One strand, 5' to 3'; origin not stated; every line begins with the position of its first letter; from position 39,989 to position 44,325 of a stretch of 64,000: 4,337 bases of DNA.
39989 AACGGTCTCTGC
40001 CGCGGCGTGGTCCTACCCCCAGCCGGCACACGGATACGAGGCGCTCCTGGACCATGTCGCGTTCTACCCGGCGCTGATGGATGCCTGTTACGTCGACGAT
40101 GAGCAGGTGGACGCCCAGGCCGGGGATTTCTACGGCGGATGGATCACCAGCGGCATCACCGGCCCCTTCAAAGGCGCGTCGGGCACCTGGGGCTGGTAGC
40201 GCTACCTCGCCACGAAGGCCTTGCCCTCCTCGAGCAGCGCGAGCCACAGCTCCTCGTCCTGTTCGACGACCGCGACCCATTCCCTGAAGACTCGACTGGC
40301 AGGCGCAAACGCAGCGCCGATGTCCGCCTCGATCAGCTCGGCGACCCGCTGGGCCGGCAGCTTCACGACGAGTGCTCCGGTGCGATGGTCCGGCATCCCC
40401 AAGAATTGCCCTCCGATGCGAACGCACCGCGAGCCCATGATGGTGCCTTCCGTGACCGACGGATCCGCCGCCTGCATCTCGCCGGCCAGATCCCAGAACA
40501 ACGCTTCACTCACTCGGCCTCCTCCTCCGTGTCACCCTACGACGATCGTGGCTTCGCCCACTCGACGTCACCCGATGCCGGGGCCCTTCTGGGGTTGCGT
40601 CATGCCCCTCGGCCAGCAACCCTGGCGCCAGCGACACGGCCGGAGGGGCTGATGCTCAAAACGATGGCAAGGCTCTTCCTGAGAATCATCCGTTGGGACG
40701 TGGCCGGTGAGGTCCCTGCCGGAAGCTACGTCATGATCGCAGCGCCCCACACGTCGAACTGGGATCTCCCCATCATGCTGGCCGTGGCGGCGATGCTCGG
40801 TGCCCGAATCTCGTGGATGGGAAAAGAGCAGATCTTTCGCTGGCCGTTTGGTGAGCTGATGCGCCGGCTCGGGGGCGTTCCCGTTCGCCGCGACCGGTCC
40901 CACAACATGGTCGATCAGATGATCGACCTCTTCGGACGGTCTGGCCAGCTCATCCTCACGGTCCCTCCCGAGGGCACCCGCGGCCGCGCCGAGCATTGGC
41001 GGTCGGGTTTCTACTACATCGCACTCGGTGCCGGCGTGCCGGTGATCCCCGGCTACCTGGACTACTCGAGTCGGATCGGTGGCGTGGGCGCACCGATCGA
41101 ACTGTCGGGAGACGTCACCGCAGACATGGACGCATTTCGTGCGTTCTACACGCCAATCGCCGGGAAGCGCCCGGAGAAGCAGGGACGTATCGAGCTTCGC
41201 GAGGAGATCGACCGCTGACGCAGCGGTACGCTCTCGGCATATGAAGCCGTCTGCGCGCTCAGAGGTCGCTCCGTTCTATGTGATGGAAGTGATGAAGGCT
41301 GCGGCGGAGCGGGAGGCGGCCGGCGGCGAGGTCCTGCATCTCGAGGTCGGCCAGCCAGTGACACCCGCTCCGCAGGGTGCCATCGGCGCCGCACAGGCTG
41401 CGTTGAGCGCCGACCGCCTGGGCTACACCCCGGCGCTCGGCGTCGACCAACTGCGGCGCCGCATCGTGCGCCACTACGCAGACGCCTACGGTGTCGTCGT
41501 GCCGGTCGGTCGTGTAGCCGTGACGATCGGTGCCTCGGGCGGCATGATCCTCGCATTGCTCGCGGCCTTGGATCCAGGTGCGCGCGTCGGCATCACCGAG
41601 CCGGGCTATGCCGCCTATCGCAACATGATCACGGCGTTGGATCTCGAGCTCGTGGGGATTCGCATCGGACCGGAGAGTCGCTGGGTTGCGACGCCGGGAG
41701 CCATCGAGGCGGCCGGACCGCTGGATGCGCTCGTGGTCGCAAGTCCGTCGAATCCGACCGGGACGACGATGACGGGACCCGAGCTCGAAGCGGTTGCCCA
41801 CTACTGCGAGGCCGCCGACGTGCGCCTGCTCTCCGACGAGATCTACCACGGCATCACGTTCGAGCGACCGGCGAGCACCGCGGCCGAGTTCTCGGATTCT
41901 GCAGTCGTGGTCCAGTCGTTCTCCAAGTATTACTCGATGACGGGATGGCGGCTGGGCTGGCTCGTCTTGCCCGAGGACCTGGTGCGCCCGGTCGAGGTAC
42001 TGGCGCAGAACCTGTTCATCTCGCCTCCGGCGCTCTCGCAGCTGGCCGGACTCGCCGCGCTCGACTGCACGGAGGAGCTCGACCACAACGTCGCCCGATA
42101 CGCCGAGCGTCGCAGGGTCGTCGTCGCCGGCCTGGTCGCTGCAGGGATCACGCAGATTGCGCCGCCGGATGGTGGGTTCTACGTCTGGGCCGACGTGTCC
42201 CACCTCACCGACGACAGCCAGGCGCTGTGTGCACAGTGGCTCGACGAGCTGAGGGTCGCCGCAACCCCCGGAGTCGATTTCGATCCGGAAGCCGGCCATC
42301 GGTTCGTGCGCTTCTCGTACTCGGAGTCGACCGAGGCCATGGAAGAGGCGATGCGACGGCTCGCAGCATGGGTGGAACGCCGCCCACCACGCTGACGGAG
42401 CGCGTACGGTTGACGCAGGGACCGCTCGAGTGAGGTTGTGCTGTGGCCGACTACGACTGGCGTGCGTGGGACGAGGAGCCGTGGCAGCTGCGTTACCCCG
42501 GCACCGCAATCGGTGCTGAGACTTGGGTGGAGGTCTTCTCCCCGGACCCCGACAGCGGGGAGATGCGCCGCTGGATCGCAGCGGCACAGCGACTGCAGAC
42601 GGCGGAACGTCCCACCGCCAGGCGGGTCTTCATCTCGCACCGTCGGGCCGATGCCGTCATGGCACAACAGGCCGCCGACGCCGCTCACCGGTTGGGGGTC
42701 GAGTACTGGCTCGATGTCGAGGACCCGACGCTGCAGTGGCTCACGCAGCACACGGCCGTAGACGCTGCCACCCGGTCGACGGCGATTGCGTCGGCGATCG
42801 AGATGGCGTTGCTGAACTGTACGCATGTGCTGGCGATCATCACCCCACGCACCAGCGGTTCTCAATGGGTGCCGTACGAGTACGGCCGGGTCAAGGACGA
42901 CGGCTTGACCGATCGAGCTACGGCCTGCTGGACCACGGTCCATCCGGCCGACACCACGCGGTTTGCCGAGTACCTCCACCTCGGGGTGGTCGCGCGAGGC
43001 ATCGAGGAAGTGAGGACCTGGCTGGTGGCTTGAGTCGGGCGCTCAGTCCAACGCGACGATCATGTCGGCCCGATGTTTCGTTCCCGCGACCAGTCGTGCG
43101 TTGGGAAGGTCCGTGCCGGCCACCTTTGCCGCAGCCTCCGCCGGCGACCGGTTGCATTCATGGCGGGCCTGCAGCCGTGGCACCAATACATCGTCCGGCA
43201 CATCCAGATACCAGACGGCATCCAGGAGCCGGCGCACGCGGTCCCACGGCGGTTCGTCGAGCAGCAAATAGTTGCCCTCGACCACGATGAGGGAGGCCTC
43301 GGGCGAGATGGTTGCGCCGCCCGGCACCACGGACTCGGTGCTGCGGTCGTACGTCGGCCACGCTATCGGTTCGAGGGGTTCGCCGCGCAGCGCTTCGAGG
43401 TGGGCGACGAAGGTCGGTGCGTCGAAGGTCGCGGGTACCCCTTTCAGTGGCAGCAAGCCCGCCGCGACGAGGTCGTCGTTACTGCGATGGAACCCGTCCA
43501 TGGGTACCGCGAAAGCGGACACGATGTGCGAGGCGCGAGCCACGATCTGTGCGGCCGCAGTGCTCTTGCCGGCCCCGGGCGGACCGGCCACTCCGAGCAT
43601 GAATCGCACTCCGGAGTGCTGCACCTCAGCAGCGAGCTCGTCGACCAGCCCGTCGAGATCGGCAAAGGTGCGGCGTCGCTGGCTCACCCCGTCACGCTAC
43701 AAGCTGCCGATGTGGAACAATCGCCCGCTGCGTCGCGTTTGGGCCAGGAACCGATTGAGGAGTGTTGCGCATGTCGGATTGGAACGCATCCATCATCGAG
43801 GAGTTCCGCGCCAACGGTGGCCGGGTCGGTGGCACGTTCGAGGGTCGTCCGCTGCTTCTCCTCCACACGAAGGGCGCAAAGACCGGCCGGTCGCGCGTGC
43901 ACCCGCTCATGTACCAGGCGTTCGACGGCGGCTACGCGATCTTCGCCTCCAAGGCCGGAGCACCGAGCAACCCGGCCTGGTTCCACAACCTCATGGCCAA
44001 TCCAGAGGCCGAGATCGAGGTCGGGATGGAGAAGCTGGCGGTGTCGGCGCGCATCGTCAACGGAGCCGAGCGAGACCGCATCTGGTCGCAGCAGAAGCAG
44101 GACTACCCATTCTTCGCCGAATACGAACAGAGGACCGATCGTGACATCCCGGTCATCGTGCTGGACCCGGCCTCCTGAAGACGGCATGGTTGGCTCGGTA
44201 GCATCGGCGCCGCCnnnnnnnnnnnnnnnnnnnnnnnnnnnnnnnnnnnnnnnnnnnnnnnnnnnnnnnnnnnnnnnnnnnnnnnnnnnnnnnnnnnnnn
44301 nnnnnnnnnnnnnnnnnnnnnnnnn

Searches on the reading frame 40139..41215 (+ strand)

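Call 70: search_protein_families(library=padloc, proteins=[window:40139-41215:+], max_evalue=0.0001)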
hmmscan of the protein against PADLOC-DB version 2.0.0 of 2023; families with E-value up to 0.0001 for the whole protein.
window:40139-41215:+ (359 aa): 0 families

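Call 72: search_protein_families(library=pfam, proteins=[window:40139-41215:+], max_evalue=0.001)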
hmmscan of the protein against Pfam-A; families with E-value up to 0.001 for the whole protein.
window:40139-41215:+ (359 aa): 1 family
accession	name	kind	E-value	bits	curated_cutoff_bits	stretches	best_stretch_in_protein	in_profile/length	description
PF01553.26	Acyltransferase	-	6.1e-14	52.4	23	1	192-305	10-129/132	Acyltransferase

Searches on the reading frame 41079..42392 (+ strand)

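Call 70: search_protein_families(library=padloc, proteins=[window:41079-42392:+], max_evalue=0.0001)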
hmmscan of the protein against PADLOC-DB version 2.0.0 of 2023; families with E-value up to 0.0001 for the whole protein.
window:41079-42392:+ (438 aa): 0 families

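Call 72: search_protein_families(library=pfam, proteins=[window:41079-42392:+], max_evalue=0.001)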
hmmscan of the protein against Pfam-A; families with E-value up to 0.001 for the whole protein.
window:41079-42392:+ (438 aa): 1 family
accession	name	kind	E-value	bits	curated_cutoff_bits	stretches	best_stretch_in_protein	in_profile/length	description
PF00155.27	Aminotran_1_2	-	4.9e-49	167.9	19.7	1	85-428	3-361/361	Aminotransferase class I and II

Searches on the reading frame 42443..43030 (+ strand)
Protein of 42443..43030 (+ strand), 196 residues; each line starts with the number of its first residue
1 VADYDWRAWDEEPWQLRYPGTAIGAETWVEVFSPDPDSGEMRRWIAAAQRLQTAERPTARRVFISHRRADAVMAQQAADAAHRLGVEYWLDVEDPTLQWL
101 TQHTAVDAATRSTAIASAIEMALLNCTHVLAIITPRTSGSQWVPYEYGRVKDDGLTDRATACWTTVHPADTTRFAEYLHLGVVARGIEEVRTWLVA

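Call 70: search_protein_families(library=padloc, proteins=[window:42443-43030:+], max_evalue=0.0001)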
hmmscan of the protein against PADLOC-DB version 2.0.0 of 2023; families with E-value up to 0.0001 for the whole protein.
window:42443-43030:+ (196 aa): 5 families
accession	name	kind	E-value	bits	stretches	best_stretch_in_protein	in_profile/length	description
PDLC02012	SAVED5--SAVED_TIR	-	9.9e-07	26.2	1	54-98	8-50/404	-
PDLC00436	ThsB1|ThsB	-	2e-06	25.4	1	51-159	27-125/183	TIR-like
PDLC00419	ThsB1|ThsB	-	9.2e-06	23.6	1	51-161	19-119/165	TIR-like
PDLC00418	ThsB1|ThsB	-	4.8e-05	21.2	1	59-149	4-87/155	TIR-like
PDLC00422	ThsB1|ThsB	-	6.4e-05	20.5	1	60-180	41-152/194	TIR-like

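Call 72: search_protein_families(library=pfam, proteins=[window:42443-43030:+], max_evalue=0.001)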
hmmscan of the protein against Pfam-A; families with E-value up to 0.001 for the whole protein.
window:42443-43030:+ (196 aa): 1 family
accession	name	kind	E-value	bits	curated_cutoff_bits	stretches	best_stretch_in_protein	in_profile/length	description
PF13676.11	TIR_2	-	1.4e-07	32.5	28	1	62-151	1-76/122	TIR domain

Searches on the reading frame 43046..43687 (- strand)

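Call 70: search_protein_families(library=padloc, proteins=[window:43046-43687:-], max_evalue=0.0001)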
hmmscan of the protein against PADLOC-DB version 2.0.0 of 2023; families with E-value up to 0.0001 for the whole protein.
window:43046-43687:- (214 aa): 0 families

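Call 72: search_protein_families(library=pfam, proteins=[window:43046-43687:-], max_evalue=0.001)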
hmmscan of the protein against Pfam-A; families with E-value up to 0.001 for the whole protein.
window:43046-43687:- (214 aa): 4 families
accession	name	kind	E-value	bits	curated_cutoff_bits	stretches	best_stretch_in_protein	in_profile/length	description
PF00485.24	PRK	-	3.9e-06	27.3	22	0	109-172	88-146/196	Phosphoribulokinase / Uridine kinase family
PF13238.12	AAA_18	-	0.00012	22.9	29.4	0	32-57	2-29/128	AAA domain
PF13671.12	AAA_33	-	0.00018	22.3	27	0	33-53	4-24/143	AAA domain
PF13207.12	AAA_17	-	0.00021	22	27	0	35-51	2-18/136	AAA domain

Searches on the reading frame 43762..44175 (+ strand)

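Call 70: search_protein_families(library=padloc, proteins=[window:43762-44175:+], max_evalue=0.0001)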
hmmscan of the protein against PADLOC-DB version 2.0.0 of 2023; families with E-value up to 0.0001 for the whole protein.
window:43762-44175:+ (138 aa): 0 families

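Call 72: search_protein_families(library=pfam, proteins=[window:43762-44175:+], max_evalue=0.001)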
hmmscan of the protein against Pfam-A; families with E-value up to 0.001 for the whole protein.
window:43762-44175:+ (138 aa): 1 family
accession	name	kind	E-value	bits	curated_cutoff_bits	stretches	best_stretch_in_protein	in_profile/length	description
PF04075.20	F420H2_quin_red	-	4.8e-39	133.9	22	1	13-135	7-129/130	F420H(2)-dependent quinone reductase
